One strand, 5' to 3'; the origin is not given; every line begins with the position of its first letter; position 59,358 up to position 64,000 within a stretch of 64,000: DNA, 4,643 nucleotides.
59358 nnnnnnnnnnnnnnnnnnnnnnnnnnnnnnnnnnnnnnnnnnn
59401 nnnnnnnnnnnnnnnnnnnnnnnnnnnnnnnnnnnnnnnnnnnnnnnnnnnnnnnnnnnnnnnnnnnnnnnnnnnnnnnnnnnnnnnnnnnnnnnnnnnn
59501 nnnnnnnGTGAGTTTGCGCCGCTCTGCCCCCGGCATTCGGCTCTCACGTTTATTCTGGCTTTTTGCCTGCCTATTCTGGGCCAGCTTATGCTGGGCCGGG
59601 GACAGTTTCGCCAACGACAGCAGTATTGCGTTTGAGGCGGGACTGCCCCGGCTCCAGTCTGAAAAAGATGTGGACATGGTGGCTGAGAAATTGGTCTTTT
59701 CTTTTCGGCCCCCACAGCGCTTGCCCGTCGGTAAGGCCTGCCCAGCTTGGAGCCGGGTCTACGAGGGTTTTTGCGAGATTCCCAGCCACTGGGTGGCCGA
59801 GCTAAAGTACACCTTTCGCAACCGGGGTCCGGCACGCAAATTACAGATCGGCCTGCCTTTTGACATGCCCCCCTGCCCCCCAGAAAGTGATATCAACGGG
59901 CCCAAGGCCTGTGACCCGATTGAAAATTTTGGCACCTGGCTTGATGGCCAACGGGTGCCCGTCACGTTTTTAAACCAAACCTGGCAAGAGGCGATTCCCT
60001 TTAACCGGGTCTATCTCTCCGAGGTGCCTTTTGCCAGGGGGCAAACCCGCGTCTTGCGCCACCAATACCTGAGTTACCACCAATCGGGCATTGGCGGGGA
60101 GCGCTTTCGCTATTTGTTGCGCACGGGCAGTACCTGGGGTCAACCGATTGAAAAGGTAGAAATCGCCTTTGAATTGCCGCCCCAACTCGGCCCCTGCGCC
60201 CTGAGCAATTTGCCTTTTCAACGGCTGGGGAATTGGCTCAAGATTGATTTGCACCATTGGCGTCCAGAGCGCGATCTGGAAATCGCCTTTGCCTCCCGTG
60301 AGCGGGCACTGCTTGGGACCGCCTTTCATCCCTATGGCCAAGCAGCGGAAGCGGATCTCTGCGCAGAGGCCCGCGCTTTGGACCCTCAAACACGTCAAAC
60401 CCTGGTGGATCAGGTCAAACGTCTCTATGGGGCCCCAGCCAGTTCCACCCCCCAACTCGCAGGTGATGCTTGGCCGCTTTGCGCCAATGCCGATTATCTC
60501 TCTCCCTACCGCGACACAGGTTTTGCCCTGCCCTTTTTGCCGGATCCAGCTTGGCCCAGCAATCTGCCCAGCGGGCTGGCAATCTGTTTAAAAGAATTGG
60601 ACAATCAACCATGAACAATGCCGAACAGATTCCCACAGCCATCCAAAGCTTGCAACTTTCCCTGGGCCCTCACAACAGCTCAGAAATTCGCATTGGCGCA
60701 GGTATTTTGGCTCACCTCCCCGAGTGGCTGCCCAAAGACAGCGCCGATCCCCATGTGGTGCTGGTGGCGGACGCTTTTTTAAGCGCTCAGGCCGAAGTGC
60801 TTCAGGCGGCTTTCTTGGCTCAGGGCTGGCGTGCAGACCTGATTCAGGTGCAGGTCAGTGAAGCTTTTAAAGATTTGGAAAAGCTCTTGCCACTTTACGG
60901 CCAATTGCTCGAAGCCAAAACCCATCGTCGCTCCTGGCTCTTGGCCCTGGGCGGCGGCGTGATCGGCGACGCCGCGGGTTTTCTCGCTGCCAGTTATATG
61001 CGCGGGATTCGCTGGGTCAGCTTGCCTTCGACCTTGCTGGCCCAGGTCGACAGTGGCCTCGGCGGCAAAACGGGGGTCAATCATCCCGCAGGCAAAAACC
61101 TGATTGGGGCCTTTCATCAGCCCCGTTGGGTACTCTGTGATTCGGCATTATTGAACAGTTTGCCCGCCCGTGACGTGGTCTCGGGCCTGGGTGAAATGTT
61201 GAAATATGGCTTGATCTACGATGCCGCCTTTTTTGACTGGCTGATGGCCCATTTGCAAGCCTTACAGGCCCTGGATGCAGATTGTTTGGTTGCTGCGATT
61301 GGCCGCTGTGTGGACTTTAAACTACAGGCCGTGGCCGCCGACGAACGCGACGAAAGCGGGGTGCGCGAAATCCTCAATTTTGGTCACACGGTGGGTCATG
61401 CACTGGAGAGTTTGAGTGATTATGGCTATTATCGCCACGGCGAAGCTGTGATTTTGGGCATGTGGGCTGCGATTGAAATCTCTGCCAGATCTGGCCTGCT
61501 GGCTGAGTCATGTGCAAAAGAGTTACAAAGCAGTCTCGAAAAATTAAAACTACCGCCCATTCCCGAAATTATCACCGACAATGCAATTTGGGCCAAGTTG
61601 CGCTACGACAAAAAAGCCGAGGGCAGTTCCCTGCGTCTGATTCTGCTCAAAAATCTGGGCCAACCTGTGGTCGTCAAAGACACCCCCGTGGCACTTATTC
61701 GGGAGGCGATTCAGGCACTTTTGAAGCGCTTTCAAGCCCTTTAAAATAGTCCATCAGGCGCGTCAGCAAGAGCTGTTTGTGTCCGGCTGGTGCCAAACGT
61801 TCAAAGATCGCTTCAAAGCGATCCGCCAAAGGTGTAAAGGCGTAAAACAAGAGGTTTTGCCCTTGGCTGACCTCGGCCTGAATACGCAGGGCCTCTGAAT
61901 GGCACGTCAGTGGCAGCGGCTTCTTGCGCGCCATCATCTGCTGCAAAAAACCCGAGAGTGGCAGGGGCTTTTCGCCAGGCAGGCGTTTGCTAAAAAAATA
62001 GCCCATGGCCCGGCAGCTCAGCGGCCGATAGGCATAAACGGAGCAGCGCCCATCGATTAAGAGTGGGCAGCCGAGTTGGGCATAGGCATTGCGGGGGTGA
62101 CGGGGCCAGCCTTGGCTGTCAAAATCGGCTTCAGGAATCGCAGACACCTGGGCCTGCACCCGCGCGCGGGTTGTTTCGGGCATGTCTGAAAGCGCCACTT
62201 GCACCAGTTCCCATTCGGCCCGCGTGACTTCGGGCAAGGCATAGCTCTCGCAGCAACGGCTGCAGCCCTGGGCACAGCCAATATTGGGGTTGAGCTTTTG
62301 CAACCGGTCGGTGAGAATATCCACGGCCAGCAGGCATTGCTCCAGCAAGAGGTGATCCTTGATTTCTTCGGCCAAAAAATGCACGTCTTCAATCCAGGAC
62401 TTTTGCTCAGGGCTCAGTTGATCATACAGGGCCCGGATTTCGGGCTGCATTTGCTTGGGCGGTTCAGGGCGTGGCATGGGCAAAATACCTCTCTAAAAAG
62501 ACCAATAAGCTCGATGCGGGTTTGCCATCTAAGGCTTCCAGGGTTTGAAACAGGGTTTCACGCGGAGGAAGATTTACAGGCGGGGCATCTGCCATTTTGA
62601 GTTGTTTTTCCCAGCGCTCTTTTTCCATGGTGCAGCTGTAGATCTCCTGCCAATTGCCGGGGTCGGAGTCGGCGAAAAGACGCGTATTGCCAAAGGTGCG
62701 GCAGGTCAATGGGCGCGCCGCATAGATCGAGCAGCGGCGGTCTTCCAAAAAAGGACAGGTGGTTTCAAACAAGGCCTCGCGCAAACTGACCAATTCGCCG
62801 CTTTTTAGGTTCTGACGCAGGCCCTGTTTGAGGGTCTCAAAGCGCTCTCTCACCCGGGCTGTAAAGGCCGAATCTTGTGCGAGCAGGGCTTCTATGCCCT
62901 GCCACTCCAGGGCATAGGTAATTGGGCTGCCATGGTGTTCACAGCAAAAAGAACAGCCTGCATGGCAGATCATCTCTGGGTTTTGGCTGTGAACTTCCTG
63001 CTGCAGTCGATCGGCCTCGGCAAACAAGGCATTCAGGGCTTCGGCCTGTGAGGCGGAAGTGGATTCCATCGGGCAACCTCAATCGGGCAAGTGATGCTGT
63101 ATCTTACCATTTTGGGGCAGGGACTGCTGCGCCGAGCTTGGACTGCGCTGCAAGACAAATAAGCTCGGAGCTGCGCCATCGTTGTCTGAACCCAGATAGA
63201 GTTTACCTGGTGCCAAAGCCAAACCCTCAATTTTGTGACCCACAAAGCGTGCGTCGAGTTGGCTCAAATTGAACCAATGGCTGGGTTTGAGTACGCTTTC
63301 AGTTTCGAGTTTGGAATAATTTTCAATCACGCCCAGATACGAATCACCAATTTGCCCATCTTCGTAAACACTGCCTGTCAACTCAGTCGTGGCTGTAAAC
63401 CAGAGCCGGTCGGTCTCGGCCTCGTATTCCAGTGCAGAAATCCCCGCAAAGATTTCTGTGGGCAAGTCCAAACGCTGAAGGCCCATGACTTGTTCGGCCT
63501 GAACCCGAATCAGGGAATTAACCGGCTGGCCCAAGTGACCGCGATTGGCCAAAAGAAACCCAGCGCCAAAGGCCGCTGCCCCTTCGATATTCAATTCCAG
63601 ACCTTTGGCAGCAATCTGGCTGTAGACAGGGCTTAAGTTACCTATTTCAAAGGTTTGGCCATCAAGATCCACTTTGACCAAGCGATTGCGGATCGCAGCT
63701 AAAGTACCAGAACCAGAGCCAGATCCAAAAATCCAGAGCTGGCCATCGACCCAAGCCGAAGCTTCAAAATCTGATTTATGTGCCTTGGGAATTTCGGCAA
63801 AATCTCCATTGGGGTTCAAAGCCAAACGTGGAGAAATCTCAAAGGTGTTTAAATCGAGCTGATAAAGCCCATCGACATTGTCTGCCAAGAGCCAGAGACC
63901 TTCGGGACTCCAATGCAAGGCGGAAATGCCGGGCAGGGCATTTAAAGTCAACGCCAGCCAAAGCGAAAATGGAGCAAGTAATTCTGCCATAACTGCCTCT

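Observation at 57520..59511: GspE/PilB-like ATPase with three MshEN-type repeats and no cognate secretion machinery nearby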

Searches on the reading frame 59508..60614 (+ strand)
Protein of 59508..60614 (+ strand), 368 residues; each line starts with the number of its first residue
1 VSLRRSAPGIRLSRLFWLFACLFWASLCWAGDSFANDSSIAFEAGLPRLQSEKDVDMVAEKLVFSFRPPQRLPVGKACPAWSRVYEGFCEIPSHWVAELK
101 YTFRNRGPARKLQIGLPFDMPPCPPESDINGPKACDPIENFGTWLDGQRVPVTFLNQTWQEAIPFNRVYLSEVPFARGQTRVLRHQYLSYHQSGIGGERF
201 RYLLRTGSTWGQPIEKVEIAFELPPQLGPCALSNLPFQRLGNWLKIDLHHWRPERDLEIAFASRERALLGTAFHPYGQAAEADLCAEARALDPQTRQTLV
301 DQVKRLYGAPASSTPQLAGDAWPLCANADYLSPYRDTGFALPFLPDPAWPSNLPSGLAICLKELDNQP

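Call 3: search_protein_families(library=pfam, proteins=[window:59508-60614:+], max_evalue=0.01)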
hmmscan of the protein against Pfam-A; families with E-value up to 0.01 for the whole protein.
window:59508-60614:+ (368 aa): 1 family
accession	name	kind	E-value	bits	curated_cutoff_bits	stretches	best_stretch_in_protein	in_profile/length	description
PF14415.11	DUF4424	-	1.7e-06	27.9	27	0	35-65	1-31/306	Domain of unknown function (DUF4424)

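Call 5: search_protein_families(library=ncbifam, proteins=[window:59508-60614:+], max_evalue=0.01)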
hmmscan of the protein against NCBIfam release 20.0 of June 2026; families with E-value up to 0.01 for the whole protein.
window:59508-60614:+ (368 aa): 0 families

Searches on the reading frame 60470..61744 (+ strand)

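Call 3: search_protein_families(library=pfam, proteins=[window:60470-61744:+], max_evalue=0.01)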
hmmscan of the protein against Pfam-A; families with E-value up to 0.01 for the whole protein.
window:60470-61744:+ (424 aa): 4 families
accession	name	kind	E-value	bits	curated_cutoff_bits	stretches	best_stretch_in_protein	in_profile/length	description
PF01761.26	DHQ_synthase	-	1.4e-41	141.2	24.2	1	125-236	2-113/115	3-dehydroquinate synthase N-terminal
PF24621.2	DHQS_C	-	7.9e-40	136.6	27.6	1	239-382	1-143/144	3-dehydroquinate synthase C-terminal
PF13685.12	Fe-ADH_2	-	0.00036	21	28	1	74-187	1-106/149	Iron-containing alcohol dehydrogenase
PF00465.25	Fe-ADH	-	0.0019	18.2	31.3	1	71-177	2-104/168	Iron-containing alcohol dehydrogenase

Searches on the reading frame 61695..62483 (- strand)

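Call 3: search_protein_families(library=pfam, proteins=[window:61695-62483:-], max_evalue=0.01)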
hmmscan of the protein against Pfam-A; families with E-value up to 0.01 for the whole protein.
window:61695-62483:- (262 aa): 1 family
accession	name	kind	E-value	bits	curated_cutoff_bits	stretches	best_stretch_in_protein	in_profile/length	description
PF03692.20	CxxCxxCC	-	5.4e-06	27.4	23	1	70-160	2-69/85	Putative zinc- or iron-chelating domain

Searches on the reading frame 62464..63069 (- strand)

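Call 3: search_protein_families(library=pfam, proteins=[window:62464-63069:-], max_evalue=0.01)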
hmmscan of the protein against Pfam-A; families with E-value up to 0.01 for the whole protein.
window:62464-63069:- (201 aa): 1 family
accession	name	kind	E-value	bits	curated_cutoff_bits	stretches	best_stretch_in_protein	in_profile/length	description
PF03692.20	CxxCxxCC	-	1.9e-08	35.3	23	1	35-129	2-72/85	Putative zinc- or iron-chelating domain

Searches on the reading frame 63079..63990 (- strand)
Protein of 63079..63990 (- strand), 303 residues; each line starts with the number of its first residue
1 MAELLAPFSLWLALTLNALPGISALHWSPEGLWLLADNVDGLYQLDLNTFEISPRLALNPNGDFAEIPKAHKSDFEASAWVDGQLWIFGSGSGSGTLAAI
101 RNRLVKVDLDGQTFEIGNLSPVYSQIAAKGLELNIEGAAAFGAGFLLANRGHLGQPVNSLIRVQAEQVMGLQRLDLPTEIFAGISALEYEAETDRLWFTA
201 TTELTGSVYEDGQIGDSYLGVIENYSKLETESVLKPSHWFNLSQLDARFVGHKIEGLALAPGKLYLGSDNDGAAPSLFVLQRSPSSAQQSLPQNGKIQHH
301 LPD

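Call 3: search_protein_families(library=pfam, proteins=[window:63079-63990:-], max_evalue=0.01)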
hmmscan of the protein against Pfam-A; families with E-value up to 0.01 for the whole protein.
window:63079-63990:- (303 aa): 3 families
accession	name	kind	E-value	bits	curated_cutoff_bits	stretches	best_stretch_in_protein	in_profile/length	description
PF22000.2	DUF6929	-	5.9e-36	124.5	27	1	20-275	3-278/286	Family of unknown function (DUF6929)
PF21851.2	DUF6910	-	2.7e-29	103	27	1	68-262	1-209/225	Family of unknown function (DUF6910)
PF13449.12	Phytase-like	-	1.3e-05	25.7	27.6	0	19-116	3-103/284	Esterase-like activity of phytase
